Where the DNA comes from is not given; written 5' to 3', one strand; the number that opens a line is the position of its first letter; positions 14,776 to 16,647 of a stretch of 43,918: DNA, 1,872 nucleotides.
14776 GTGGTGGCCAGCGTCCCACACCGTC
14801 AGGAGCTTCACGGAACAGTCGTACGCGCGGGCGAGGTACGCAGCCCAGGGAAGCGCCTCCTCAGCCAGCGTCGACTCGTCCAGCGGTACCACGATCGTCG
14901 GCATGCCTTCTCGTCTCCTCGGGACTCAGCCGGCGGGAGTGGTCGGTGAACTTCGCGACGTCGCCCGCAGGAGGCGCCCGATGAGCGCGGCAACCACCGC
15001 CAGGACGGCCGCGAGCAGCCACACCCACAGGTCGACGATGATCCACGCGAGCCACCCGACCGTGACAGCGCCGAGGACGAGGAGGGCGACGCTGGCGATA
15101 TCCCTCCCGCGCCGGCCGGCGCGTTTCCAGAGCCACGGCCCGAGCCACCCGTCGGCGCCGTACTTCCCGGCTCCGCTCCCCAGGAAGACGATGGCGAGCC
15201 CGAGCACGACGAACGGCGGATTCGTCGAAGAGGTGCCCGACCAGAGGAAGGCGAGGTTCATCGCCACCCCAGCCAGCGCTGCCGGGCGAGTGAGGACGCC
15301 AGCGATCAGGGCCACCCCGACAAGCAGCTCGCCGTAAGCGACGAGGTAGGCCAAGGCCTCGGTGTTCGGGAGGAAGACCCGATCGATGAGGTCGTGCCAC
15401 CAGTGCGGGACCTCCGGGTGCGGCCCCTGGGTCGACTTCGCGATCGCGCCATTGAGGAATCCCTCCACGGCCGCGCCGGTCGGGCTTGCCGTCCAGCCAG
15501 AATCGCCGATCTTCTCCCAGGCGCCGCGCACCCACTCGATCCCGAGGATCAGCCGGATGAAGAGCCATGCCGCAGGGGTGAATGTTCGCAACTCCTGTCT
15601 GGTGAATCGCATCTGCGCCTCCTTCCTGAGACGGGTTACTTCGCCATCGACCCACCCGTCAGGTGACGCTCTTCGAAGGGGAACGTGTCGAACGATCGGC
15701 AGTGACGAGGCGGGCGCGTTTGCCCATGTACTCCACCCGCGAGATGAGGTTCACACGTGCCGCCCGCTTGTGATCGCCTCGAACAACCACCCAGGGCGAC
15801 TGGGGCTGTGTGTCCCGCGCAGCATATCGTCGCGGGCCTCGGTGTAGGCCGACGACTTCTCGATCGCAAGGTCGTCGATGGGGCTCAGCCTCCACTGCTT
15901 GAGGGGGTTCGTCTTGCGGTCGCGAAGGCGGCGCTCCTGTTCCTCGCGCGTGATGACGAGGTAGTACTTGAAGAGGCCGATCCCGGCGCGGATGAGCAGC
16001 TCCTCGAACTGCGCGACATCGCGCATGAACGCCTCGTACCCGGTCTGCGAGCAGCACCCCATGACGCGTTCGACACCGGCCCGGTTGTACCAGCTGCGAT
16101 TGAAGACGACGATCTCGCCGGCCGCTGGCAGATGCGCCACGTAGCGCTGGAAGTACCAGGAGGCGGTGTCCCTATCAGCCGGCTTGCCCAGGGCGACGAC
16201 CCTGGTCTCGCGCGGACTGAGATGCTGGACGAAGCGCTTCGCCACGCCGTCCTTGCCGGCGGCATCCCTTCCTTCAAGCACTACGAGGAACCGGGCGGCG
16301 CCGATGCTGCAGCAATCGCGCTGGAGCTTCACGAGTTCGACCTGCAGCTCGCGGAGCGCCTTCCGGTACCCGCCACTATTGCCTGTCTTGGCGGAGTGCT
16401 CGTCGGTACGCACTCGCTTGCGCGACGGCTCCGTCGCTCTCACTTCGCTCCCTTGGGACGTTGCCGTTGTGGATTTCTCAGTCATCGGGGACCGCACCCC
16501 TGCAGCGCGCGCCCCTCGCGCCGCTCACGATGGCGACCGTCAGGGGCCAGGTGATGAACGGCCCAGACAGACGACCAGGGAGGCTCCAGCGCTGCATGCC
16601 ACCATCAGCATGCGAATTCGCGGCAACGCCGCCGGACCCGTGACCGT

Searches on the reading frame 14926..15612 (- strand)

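Call 43: search_protein_families(library=pfam, proteins=[window:14926-15612:-], max_evalue=0.001)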
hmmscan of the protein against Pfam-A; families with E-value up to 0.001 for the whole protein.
window:14926-15612:- (228 aa): 1 family
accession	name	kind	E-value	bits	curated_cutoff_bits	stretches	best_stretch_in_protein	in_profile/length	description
PF07681.17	DoxX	-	2e-07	31.9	23.6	1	16-122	2-79/85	DoxX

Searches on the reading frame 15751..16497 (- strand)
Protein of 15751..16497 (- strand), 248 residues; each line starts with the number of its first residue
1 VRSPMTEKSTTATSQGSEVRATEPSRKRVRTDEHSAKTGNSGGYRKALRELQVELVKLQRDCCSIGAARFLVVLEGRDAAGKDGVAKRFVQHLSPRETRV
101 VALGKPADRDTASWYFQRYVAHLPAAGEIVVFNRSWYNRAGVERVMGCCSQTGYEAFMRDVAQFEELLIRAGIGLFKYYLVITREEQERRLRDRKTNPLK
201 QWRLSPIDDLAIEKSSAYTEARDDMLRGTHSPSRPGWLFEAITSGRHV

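Call 43: search_protein_families(library=pfam, proteins=[window:15751-16497:-], max_evalue=0.001)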
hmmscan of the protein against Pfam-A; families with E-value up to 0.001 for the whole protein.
window:15751-16497:- (248 aa): 1 family
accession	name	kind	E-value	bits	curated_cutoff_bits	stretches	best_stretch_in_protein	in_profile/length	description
PF03976.20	PPK2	-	7.6e-74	248.6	22.3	1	43-241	6-203/229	Polyphosphate kinase 2 (PPK2)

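Call 100: search_protein_families(library=ncbifam, proteins=[window:15751-16497:-], max_evalue=0.00001)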
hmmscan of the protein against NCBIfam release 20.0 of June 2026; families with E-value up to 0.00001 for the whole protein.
window:15751-16497:- (248 aa): 5 families
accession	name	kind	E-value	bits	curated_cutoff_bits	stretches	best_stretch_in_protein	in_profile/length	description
TIGR03707.1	PPK2_P_aer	equivalog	1.6e-81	273.4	301.8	1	43-238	6-200/230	polyphosphate kinase 2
TIGR03708.1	poly_P_AMP_trns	equivalog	1.5e-46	159.1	547.65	1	27-238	258-468/493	polyphosphate:AMP phosphotransferase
TIGR03709.1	PPK2_rel_1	subfamily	8e-40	136.7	247.2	1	29-237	17-224/264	PPK2 family polyphosphate kinase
NF050016.1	PolyPhAMPPhtase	equivalog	3.2e-32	111.8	800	1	40-235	254-445/472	polyphosphate:AMP phosphotransferase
NF042973.1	ADPpolyPPhtase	equivalog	7.1e-26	91.1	450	1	37-237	26-238/285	ADP-polyphosphate phosphotransferase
